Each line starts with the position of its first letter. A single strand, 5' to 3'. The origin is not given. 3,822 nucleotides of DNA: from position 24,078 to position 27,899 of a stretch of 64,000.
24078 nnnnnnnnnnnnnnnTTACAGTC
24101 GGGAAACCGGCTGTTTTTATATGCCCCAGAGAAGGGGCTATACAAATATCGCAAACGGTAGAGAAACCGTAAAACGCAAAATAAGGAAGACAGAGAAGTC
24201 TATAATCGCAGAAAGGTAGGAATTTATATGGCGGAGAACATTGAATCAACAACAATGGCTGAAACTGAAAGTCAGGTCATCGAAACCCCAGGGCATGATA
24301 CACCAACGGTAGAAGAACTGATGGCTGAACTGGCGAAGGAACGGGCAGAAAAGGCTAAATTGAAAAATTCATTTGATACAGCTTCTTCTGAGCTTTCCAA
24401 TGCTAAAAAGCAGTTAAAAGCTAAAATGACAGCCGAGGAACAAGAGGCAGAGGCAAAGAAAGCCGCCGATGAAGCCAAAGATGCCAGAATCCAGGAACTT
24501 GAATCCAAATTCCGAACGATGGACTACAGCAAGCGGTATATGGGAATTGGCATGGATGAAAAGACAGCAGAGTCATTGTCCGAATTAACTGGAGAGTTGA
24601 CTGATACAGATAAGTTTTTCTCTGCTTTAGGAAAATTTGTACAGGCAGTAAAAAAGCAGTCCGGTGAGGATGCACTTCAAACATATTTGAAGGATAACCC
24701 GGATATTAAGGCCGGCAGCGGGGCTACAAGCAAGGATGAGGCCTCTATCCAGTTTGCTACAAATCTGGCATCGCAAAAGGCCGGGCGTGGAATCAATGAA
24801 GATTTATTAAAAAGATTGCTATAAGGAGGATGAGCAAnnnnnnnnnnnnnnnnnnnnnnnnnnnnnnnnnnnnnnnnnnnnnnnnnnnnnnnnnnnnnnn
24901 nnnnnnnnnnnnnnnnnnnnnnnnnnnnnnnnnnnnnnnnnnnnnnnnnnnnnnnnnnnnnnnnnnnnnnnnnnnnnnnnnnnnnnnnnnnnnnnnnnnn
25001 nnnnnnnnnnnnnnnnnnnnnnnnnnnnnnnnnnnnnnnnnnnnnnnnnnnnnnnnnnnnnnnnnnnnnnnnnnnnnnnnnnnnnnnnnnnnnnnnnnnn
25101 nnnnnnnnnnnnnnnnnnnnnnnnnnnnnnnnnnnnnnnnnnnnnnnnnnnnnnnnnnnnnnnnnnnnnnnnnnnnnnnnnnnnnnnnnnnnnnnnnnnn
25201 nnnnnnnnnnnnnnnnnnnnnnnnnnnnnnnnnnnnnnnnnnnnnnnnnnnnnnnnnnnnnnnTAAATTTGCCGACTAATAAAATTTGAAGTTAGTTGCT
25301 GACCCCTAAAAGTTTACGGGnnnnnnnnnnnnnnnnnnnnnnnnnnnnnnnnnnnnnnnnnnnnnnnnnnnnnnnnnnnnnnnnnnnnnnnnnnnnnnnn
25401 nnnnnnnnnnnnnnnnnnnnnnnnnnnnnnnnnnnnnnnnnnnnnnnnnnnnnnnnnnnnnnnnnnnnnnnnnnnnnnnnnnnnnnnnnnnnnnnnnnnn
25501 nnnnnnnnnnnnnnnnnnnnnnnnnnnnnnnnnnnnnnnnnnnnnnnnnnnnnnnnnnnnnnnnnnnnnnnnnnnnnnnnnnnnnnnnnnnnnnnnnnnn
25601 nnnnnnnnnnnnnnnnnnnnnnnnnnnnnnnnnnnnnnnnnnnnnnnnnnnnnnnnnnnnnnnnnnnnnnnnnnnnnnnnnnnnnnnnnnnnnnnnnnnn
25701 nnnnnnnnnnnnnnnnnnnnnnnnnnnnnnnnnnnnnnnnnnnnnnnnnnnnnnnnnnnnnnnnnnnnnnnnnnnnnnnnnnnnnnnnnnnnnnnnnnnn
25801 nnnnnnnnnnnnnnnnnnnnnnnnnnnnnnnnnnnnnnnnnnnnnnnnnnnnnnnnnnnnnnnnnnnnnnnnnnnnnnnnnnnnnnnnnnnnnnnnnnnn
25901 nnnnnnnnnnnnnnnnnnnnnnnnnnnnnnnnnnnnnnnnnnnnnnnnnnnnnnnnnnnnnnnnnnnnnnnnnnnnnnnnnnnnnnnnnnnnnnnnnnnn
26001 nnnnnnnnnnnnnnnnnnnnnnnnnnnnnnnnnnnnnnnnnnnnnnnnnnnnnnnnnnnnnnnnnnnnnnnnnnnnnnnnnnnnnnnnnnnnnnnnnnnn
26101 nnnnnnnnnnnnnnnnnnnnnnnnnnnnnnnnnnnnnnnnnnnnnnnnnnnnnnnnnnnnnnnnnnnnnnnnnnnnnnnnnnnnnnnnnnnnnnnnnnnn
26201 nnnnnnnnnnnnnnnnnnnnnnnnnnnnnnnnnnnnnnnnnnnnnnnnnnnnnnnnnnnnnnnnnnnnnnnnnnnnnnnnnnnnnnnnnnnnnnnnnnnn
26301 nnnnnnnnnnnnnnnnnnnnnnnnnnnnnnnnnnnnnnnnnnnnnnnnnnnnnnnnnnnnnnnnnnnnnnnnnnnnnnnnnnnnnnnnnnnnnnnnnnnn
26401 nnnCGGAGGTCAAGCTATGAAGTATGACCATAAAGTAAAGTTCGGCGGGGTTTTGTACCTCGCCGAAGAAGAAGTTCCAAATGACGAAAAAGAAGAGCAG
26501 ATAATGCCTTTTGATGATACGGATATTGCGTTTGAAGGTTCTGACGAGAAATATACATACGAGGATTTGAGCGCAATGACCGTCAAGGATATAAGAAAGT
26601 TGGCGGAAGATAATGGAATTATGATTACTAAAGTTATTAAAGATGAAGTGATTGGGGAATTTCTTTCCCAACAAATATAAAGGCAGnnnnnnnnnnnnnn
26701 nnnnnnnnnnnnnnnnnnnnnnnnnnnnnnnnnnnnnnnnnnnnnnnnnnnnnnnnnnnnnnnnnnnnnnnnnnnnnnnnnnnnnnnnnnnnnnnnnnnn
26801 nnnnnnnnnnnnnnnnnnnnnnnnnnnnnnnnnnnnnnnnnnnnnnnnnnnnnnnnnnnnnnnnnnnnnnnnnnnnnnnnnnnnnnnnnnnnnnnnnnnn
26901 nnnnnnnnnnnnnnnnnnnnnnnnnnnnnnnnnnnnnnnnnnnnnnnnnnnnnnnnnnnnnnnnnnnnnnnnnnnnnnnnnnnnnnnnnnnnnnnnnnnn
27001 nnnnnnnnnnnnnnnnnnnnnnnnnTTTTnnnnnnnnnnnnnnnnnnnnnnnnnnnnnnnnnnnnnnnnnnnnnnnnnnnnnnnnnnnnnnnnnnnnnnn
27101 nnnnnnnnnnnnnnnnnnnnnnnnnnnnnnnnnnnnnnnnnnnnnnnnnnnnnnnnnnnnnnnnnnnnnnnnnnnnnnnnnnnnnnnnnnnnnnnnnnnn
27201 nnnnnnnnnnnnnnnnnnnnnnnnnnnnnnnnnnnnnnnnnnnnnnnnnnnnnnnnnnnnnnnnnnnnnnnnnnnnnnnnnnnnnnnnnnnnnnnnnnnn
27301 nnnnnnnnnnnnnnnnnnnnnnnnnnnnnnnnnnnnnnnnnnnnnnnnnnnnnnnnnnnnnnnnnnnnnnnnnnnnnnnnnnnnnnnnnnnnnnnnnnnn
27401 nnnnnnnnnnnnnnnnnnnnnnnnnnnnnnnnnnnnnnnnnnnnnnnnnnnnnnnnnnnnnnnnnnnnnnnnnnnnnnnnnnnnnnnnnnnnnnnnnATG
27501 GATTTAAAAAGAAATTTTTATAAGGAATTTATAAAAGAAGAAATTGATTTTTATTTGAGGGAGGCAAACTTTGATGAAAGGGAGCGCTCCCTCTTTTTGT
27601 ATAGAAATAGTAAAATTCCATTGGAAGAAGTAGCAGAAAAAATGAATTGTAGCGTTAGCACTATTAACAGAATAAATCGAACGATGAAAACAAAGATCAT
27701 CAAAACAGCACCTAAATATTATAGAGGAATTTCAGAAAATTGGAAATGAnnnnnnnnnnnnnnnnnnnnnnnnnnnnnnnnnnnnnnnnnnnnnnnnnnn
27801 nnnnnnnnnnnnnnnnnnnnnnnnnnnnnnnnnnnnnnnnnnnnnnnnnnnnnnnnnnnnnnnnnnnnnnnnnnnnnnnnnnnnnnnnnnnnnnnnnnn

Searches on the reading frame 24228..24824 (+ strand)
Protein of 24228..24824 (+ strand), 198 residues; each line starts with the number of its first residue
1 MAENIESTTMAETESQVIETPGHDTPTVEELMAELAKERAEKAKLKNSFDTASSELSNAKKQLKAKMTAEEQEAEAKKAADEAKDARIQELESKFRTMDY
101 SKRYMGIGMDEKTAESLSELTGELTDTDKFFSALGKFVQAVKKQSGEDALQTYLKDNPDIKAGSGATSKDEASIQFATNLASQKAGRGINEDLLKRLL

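Call 14: search_protein_families(library=phrogs, proteins=[window:24228-24824:+], max_evalue=0.001)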
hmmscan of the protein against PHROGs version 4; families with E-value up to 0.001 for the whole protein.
window:24228-24824:+ (198 aa): 0 families

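Call 30: search_protein_families(library=pfam, proteins=[window:24228-24824:+], max_evalue=0.1)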
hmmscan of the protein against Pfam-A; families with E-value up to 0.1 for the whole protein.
window:24228-24824:+ (198 aa): 1 family
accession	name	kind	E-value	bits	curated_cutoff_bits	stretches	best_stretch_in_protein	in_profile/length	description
PF03938.19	OmpH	-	0.04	14.6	32.4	1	28-146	7-112/141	Outer membrane protein (OmpH-like)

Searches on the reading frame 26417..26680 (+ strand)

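Call 57: search_protein_families(library=phrogs, proteins=[window:26417-26680:+], max_evalue=0.001)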
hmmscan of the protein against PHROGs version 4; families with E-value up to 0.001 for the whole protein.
window:26417-26680:+ (87 aa): 2 families
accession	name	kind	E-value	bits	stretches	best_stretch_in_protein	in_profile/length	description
phrog_3281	-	DNA, RNA and nucleotide metabolism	0.00013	23.2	1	41-79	58-96/107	endonuclease VII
phrog_2250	-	unknown function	0.00053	21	1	39-79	116-156/168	-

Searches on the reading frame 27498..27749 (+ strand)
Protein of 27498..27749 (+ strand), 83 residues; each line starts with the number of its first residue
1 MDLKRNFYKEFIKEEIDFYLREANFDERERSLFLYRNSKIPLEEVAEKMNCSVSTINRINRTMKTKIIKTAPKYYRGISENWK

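Call 14: search_protein_families(library=phrogs, proteins=[window:27498-27749:+], max_evalue=0.001)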
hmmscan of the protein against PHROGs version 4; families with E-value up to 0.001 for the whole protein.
window:27498-27749:+ (83 aa): 2 families
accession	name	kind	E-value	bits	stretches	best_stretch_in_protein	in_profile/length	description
phrog_1190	-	transcription regulation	4.2e-05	24.4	1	10-70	99-158/167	RNA polymerase sigma factor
phrog_36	-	transcription regulation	4.2e-05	24.3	1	9-69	126-185/220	transcriptional regulator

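Call 30: search_protein_families(library=pfam, proteins=[window:27498-27749:+], max_evalue=0.1)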
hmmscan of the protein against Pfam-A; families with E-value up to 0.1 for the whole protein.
window:27498-27749:+ (83 aa): 15 families
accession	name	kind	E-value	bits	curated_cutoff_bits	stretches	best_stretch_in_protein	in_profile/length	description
PF13384.12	HTH_23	-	0.00024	21.3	24.6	1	27-59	4-37/50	Homeodomain-like domain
PF04545.22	Sigma70_r4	-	0.00077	19.4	24.1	1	26-61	6-42/50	Sigma-70, region 4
PF13936.12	HTH_38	-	0.0012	19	27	1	25-58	7-39/44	Helix-turn-helix domain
PF08280.17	HTH_Mga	-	0.0021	18.4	23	1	33-58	13-38/59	M protein trans-acting positive regulator (MGA) HTH domain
PF08281.18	Sigma70_r4_2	-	0.0043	17.1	25.7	1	27-58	13-45/54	Sigma-70, region 4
PF01371.25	Trp_repressor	-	0.013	16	27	1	39-66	49-76/88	Trp repressor protein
PF08279.18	HTH_11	-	0.013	15.8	25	1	33-58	8-34/55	HTH domain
PF02042.20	RWP-RK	-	0.014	15.7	29.3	1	40-64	13-37/49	RWP-RK domain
PF13412.12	HTH_24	-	0.02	14.9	21.9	1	34-59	12-37/48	Winged helix-turn-helix DNA-binding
PF01381.28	HTH_3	-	0.027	14.9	23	1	39-59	9-29/55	Helix-turn-helix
PF13542.12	HTH_Tnp_ISL3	-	0.028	14.3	27.4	1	41-59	28-46/51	Helix-turn-helix domain of transposase family ISL3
PF05043.19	Mga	-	0.034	15.2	21.1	0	33-65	24-56/87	Mga helix-turn-helix domain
PF02796.21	HTH_7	-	0.049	14.2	23.8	1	37-59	19-41/45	Helix-turn-helix domain of resolvase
PF10130.15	PIN_2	-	0.052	14.2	22.4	1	10-74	21-86/133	PIN domain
PF04552.19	Sigma54_DBD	-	0.07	13.3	22.8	1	40-70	50-77/160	Sigma-54, DNA binding domain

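Call 31: search_protein_families(library=ncbifam, proteins=[window:27498-27749:+], max_evalue=0.1)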
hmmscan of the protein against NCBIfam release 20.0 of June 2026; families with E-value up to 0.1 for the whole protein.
window:27498-27749:+ (83 aa): 6 families
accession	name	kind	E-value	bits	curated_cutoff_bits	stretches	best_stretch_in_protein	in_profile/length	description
TIGR02937.1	sigma70-ECF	superfamily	1e-05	25.2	42.9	1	6-69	101-163/165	sigma-70 family RNA polymerase sigma factor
NF048019.1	IS256_Zn_var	equivalog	0.0059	15.9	150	1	33-74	43-84/304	IS256 family transposase, variant Zn-binding type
TIGR02985.1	Sig70_bacteroi1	subfamily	0.0067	16.6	126.4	1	6-64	98-156/162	RNA polymerase sigma-70 factor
NF007221.0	PRK09639.1-6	subfamily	0.021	14.8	322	1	23-69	122-168/176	RNA polymerase sigma factor SigX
NF053606.1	Sta1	subfamily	0.045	13.9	80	1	34-69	29-65/100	Sta1 family transcriptional regulator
NF008384.0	PRK11179.1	equivalog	0.056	13.2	227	1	33-71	17-56/153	transcriptional regulator AsnC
